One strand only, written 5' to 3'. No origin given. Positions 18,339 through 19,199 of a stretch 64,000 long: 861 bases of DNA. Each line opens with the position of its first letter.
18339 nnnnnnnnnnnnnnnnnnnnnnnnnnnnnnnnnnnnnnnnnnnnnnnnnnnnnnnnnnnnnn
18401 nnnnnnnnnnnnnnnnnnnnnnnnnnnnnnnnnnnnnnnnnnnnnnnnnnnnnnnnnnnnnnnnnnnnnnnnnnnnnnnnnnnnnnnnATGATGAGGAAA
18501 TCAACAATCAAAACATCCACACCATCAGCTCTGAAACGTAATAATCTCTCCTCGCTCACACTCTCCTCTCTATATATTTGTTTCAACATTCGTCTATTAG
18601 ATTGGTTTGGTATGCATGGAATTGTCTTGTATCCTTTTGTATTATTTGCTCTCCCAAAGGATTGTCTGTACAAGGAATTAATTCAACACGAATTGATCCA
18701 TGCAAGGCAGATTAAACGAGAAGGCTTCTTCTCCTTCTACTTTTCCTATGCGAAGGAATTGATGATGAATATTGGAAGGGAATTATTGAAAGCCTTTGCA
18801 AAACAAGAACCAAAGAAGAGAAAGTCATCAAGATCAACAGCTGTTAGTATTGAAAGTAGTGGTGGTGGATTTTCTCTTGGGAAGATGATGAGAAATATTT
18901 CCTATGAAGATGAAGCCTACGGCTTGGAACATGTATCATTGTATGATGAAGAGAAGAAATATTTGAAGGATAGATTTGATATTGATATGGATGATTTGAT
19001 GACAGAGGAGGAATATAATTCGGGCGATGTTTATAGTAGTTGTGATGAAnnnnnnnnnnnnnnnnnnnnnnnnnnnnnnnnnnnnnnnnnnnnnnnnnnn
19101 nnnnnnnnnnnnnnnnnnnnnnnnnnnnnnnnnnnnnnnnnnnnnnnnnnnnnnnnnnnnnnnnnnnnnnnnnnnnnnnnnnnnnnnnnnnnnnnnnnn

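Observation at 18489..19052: Bacterial-type DUF4157-like HExxH motif protein in a eukaryotic gene-dense region (possible horizontal acquisition)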

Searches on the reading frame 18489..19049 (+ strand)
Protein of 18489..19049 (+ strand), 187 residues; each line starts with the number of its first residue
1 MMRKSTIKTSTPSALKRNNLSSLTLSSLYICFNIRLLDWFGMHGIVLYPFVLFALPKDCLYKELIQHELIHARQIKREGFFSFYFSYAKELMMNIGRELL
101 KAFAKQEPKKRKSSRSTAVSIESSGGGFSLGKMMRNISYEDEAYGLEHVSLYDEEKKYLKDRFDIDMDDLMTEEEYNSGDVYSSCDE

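Call 4: search_protein_families(library=pfam, proteins=[window:18489-19049:+], max_evalue=10)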
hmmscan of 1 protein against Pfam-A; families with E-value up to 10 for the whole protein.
window:18489-19049:+ (187 aa): 1 family
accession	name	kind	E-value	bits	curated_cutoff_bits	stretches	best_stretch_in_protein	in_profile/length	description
PF02378.23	PTS_EIIC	-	0.21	11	30.7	1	23-60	196-229/319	Phosphotransferase system, EIIC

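Call 5: search_protein_families(library=ncbifam, proteins=[window:18489-19049:+], max_evalue=10)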
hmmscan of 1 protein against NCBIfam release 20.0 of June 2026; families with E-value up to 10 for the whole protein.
window:18489-19049:+ (187 aa): 0 families

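Call 6: search_solved_structures(query=window:18489-19049:+, max_evalue=10)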
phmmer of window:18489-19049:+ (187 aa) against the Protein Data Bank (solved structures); distinct sequences matched with E-value up to 10: 0.

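Call 9: find_homologous_proteins(query=window:18489-19049:+, max_evalue=0.01)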
Query window:18489-19049:+: 64 candidates shared short words with the query, none scored E <= 0.01.

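Call 10: find_encoding_contigs(protein=window:18489-19049:+, flank=10000)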
Protein window:18489-19049:+ (187 aa): no gene with exactly this product is on record in the collection.

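Call 17: search_protein_representatives(protein=window:18489-19049:+)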
Query: 187 residues. Proteins with E-value up to 0.001 (for the whole library): 151; up to 1e-10: 2; up to 1e-30: 1. The best 150 are listed.
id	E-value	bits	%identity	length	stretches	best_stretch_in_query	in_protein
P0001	1.6e-34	135.7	54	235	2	15-95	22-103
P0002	5.0e-25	104.8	59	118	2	42-90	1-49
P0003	4.4e-10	56.1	52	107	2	35-96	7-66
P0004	5.4e-10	55.8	36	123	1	27-96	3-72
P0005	1.4e-09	54.4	45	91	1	32-100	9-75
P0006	1.8e-09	54.1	39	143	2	10-89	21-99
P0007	3.9e-09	53.0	40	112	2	31-88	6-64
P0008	4.9e-09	52.7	50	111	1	30-89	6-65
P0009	5.1e-09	52.6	39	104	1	29-97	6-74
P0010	1.9e-08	50.8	40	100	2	40-111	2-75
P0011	1.9e-08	50.8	37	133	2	29-97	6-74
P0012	2.6e-08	50.4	44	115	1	30-90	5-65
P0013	2.9e-08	50.2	45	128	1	37-89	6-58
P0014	3.1e-08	50.1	43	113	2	32-89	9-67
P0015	4.2e-08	49.7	47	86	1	26-95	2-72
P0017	5.1e-08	49.4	49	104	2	39-93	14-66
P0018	6.2e-08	49.1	33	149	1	30-122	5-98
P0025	1.6e-07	47.8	39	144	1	31-91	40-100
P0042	1.4e-06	44.7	36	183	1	38-98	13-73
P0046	1.8e-06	44.3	41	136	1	16-95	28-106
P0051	3.3e-06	43.5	36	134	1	30-136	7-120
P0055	4.9e-06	42.9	46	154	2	27-88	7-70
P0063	1.1e-05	41.8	39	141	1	27-93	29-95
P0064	1.1e-05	41.7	34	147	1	31-94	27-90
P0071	1.6e-05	41.2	37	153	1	28-105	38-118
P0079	2.8e-05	40.5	39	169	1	30-91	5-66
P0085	3.9e-05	40.0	31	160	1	29-104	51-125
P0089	4.2e-05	39.9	40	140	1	37-93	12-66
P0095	6.4e-05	39.3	39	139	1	40-96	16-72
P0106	1.1e-04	38.6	34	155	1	28-94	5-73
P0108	1.1e-04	38.6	34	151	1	23-89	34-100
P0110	1.1e-04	38.5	35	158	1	39-98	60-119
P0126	2.6e-04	37.3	32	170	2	33-92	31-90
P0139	5.7e-04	36.2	40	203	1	30-106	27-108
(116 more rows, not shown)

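Call 21: search_protein_families(library=pfam, alignment_id=A1, max_evalue=1)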
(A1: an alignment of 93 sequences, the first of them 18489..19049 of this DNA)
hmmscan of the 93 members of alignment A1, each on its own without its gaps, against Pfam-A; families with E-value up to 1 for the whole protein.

A. member 1, window:18489-19049:+ (187 aa): 1 family
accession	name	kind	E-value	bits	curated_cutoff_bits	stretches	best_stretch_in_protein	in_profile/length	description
PF02378.23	PTS_EIIC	-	0.21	11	30.7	1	23-60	196-229/319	Phosphotransferase system, EIIC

B. families by the number of members that match (of 93 scanned): 31 families (the first 25 are shown)
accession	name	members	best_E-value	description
PF13699.11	eCIS_core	40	0.00034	eCIS core domain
PF20573.4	DUF6782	3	0.061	Putative metallopeptidase family (DUF6782)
PF14891.12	Peptidase_M91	2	0.06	Effector protein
PF10263.15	SprT-like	2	0.11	SprT-like family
PF18373.7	Spectrin_2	1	0.0066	Spectrin like domain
PF04494.20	TFIID_NTD2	1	0.013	WD40 associated region in TFIID subunit, NTD2 domain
PF07735.22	FBA_2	1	0.025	F-box associated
PF07319.16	DnaI_N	1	0.028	Primosomal protein DnaI N-terminus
PF16413.10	Mlh1_C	1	0.047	DNA mismatch repair protein Mlh1 C-terminus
PF05569.17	Peptidase_M56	1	0.048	BlaR1 peptidase M56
PF19467.4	DUF6004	1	0.052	Family of unknown function (DUF6004)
PF18894.6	PhageMetallopep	1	0.076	Putative phage metallopeptidase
PF15935.10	RnlA_toxin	1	0.088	RNase LS, bacterial toxin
PF03468.20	XS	1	0.09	XS domain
PF05916.17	Sld5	1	0.11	GINS complex protein helical bundle domain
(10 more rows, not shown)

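Call 22: search_solved_structures(query=A1, max_evalue=10, show_alignments=3)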
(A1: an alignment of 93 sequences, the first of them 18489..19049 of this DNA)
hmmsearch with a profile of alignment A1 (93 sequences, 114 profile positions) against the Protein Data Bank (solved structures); distinct sequences matched with E-value up to 10: 7.
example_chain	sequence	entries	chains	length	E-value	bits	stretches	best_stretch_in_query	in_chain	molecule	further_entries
8c1u_A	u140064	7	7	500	0.66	13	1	36-56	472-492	Cryptochrome-1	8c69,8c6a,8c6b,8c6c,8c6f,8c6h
7azt_A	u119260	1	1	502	0.67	13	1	36-56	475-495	RE11660p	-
7ayv_A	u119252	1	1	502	0.67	13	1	36-56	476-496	RE11660p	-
7qut_A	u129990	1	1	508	0.68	13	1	36-56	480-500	RE11660p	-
2wb2_A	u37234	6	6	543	0.76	12.9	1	36-56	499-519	PHOTOLYASE | RE11660P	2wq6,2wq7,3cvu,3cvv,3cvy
3cvx_A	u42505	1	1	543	0.87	12.7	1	36-56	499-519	RE11660p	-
3cvw_A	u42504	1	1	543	1.3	12.1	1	36-56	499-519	RE11660p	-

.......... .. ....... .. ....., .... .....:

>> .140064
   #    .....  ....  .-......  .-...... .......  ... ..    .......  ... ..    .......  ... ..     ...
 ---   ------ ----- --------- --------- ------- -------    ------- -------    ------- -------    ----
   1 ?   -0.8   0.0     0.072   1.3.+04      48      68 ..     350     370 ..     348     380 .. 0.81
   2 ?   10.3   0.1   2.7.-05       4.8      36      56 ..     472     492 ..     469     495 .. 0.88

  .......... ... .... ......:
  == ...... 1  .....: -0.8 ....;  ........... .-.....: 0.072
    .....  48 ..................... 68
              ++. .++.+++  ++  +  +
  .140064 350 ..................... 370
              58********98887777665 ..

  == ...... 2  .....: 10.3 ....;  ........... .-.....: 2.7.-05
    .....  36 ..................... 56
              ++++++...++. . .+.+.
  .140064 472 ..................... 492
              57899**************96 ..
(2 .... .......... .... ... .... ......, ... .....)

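Call 23: find_homologous_proteins(query=A1, max_evalue=0.001)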
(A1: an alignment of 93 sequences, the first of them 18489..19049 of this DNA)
Query A1 (93 sequences) (187 aa, profile of the alignment): 6 proteins with E <= 0.001 among 4053 candidates.
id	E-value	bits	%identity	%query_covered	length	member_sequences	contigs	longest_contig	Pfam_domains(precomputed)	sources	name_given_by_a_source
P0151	6.8e-30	121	41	31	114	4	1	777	-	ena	-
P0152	5.2e-29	118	42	31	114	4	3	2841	-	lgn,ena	-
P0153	7.4e-28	114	35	33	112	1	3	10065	-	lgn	-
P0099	2.0e-27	113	35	34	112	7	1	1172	-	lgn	-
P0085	1.3e-24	104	32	35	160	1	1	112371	-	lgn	-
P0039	1.3e-21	94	39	31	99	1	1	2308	-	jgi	jgi:hypothetical protein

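Call 24: find_encoding_contigs(protein=P0001, flank=10000, max_places=4)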
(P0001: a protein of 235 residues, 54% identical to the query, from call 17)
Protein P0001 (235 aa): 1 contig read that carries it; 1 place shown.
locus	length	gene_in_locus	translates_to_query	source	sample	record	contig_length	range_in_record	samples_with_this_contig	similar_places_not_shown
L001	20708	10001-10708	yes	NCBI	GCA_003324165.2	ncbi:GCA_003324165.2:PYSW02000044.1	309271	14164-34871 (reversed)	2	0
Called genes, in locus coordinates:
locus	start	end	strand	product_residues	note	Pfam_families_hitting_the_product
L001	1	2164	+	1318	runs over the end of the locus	PF00122:E1-E2_ATPase, PF00702:Hydrolase (faint), PF13246:Cation_ATPase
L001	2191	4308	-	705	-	PF12796:Ank_2, PF00023:Ank (faint), PF13606:Ank_3 (faint), PF13637:Ank_4 (faint), PF13857:Ank_5 (faint), PF12796:Ank_2, PF01753:zf-MYND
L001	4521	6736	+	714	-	PF07969:Amidohydro_3, PF01979:Amidohydro_1 (weak)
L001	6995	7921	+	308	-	-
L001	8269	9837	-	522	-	-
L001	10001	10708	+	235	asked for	-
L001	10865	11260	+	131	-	-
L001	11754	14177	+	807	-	PF14687:DUF4460, PF14688:DUF4461 (faint)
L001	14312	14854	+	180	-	-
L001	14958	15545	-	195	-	-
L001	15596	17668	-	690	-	-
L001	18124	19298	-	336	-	PF17745:Ydr279_N (weak)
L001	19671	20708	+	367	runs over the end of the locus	-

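Call 25: find_encoding_contigs(protein=P0085, flank=10000, max_places=3)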
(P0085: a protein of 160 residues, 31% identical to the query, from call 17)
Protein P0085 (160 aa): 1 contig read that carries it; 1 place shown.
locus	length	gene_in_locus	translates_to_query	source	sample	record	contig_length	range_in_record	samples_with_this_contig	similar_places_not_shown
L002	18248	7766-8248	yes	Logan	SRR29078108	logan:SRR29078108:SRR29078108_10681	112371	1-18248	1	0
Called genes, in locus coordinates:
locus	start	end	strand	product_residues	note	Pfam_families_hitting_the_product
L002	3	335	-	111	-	?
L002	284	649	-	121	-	-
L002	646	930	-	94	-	PF11753:DUF3310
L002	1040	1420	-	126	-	-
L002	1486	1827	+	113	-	-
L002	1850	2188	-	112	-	-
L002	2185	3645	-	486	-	PF00270:DEAD, PF04851:ResIII, PF00271:Helicase_C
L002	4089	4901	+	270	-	PF00075:RNase_H, PF13456:RVT_3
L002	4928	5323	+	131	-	-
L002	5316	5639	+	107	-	-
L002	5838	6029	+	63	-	-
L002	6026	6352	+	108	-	-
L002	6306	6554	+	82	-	-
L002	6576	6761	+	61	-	-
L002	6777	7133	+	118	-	-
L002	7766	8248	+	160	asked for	-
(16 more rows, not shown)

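Call 26: find_encoding_contigs(protein=P0153, flank=10000, max_places=3)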
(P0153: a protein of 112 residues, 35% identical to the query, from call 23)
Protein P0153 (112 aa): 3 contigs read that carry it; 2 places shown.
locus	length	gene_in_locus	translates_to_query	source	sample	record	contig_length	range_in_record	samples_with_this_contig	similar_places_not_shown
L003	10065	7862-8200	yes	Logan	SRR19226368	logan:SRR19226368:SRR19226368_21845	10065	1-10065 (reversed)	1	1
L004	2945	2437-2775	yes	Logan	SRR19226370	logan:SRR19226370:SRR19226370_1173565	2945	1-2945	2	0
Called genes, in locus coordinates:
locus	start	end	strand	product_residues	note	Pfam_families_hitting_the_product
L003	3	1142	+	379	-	?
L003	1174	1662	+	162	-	-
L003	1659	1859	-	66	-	-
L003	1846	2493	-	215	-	-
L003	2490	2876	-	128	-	-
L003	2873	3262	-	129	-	-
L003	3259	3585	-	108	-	-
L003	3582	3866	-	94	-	-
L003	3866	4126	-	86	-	-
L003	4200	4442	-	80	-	-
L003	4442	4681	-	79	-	-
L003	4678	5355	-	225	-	PF05869:Dam (weak)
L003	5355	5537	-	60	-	-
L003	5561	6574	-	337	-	PF10127:RlaP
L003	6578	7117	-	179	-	-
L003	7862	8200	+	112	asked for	-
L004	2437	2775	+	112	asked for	-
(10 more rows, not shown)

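Call 27: list_cluster_members(proteins=[P0001, P0002, P0003, P0004, P0005, P0006, P0007, P0008, P0009, P0010])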
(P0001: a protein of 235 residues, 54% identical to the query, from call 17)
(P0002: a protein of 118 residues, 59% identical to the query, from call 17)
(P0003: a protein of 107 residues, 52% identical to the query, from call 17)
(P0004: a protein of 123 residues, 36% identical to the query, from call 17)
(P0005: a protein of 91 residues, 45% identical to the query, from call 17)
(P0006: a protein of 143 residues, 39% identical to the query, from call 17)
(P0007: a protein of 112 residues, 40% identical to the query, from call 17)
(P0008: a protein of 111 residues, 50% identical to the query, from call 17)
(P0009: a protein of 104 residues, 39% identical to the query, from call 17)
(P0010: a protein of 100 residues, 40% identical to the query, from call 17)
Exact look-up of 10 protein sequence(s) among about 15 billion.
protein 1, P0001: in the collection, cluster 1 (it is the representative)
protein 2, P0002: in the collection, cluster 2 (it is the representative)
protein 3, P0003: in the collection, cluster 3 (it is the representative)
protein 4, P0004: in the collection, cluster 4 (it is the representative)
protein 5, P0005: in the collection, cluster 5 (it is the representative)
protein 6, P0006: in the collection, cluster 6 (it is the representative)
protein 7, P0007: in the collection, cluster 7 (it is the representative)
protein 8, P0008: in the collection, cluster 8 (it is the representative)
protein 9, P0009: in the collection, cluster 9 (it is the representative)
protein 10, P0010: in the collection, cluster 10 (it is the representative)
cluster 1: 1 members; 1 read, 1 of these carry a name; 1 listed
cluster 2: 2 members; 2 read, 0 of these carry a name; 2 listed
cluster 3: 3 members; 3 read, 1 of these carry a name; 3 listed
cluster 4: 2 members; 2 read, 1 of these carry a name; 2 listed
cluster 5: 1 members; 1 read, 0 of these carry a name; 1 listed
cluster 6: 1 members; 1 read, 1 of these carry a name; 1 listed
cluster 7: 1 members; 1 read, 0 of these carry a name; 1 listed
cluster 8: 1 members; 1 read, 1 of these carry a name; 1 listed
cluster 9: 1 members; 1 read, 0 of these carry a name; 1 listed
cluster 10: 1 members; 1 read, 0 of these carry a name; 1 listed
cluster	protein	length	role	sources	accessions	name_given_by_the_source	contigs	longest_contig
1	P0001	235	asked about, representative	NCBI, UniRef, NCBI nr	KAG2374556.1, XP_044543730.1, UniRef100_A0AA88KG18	hypothetical protein C9374_010575 [Naegleria lovaniensis] | Uncharacterized protein n=1 Tax=Naegleria lovaniensis TaxID=51637 RepID=A0AA88KG18_NAELO | uncharacterized protein C9374_010575 [Naegleria lovaniensis]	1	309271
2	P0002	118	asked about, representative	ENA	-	-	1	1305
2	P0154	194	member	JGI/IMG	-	-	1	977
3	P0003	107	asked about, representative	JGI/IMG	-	hypothetical protein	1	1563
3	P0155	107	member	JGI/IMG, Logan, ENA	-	-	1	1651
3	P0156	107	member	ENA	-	-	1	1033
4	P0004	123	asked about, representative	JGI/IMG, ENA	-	-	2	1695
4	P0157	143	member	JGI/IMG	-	hypothetical protein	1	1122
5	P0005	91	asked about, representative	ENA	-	-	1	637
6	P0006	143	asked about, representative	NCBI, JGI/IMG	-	hypothetical protein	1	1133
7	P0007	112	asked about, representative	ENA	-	-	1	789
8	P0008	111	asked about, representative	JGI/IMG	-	hypothetical protein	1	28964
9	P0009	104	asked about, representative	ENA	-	-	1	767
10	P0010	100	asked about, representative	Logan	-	-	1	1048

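Call 34: search_protein_families(library=phrogs, alignment_id=A1, max_evalue=0.001)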
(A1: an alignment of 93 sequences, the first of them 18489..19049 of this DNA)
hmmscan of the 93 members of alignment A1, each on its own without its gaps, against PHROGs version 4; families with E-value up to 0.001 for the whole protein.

A. member 1, window:18489-19049:+ (187 aa): 1 family
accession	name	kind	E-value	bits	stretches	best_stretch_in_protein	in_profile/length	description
phrog_15610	-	other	0.00031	21.8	0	38-95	10-64/105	protease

B. families by the number of members that match (of 93 scanned): 5 families
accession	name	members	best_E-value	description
phrog_15610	-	81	3.2e-21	protease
phrog_37302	-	30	8.5e-17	-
phrog_16532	-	10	5.9e-07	-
phrog_10499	-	8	1.9e-05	-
phrog_37256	-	1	0.00015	-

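Call 36: list_cluster_members(proteins=[P0011, P0013, P0018, P0025, P0042, P0051, P0079, P0139, P0071, P0055])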
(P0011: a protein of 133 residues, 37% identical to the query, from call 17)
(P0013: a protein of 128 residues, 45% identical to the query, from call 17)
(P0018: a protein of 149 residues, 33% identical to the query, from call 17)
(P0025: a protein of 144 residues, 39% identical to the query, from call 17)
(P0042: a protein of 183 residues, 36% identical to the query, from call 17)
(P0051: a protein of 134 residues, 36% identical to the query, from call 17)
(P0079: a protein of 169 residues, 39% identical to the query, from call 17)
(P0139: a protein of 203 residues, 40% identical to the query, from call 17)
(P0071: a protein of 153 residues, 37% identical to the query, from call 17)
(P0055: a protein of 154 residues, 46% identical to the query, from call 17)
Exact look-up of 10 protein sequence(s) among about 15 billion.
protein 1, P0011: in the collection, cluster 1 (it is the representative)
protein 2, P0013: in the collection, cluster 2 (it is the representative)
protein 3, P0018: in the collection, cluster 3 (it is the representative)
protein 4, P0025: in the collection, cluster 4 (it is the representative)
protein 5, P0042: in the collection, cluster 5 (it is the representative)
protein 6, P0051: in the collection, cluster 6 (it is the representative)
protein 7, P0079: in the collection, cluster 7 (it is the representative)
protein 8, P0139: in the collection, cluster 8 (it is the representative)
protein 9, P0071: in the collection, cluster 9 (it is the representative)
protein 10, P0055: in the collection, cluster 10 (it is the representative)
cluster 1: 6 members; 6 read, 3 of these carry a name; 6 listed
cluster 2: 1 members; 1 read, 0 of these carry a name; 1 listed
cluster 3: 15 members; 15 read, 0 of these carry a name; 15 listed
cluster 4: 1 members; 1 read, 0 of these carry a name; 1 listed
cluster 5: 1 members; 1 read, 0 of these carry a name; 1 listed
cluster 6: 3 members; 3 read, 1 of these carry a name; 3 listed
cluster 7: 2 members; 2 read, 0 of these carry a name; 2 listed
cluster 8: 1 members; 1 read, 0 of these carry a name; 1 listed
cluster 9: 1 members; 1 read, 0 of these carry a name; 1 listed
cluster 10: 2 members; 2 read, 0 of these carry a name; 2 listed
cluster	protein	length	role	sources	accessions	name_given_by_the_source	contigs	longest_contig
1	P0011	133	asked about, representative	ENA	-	-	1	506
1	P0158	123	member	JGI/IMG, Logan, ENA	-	predicted SprT family Zn-dependent metalloprotease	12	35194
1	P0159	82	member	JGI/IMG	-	arsenate reductase-like glutaredoxin family protein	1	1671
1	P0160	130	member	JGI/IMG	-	hypothetical protein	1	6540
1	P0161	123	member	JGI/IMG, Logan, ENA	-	-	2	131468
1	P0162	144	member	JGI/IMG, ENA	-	-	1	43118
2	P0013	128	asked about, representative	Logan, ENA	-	-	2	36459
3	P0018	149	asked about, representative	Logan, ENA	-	-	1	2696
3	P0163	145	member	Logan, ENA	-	-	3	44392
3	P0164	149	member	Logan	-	-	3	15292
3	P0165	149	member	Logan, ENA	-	-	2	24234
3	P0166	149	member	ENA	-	-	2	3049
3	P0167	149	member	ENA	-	-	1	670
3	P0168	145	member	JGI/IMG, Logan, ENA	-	-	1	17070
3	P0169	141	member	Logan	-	-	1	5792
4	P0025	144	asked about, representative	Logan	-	-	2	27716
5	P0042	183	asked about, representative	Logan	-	-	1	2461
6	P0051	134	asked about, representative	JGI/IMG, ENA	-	hypothetical protein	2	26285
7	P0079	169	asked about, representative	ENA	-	-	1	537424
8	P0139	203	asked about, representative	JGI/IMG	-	-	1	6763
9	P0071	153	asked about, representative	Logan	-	-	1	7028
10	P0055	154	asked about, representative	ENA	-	-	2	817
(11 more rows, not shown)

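Call 37: find_encoding_contigs(protein=P0079, flank=10000, max_places=2)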
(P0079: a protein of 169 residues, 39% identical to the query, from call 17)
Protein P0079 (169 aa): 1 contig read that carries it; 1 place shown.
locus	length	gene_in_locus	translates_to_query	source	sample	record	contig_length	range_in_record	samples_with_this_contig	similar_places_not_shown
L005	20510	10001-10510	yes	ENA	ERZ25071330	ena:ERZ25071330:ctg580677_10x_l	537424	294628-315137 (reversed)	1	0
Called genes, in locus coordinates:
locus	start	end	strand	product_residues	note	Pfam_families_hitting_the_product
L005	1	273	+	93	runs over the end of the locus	PF22982:WHD_HRQ1 (weak)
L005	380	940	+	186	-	-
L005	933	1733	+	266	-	PF09369:MZB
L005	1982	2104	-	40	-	-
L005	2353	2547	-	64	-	-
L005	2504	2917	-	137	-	-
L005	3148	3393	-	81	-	-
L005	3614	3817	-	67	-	-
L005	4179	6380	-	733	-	PF14312:FG-GAP_2 (weak)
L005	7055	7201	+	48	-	-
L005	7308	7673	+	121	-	-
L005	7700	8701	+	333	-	-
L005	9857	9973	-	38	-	-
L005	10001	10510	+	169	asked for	-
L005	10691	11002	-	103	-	PF04547:Anoctamin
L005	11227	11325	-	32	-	PF04547:Anoctamin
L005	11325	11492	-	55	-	PF04547:Anoctamin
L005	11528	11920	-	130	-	PF04547:Anoctamin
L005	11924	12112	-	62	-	-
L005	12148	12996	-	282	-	PF04547:Anoctamin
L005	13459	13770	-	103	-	-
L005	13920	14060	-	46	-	-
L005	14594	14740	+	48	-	-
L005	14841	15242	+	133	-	-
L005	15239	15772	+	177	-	PF04547:Anoctamin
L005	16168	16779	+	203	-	PF04547:Anoctamin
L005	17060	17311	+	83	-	-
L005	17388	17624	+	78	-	-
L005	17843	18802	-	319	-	PF03382:DUF285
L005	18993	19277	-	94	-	-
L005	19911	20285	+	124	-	PF03382:DUF285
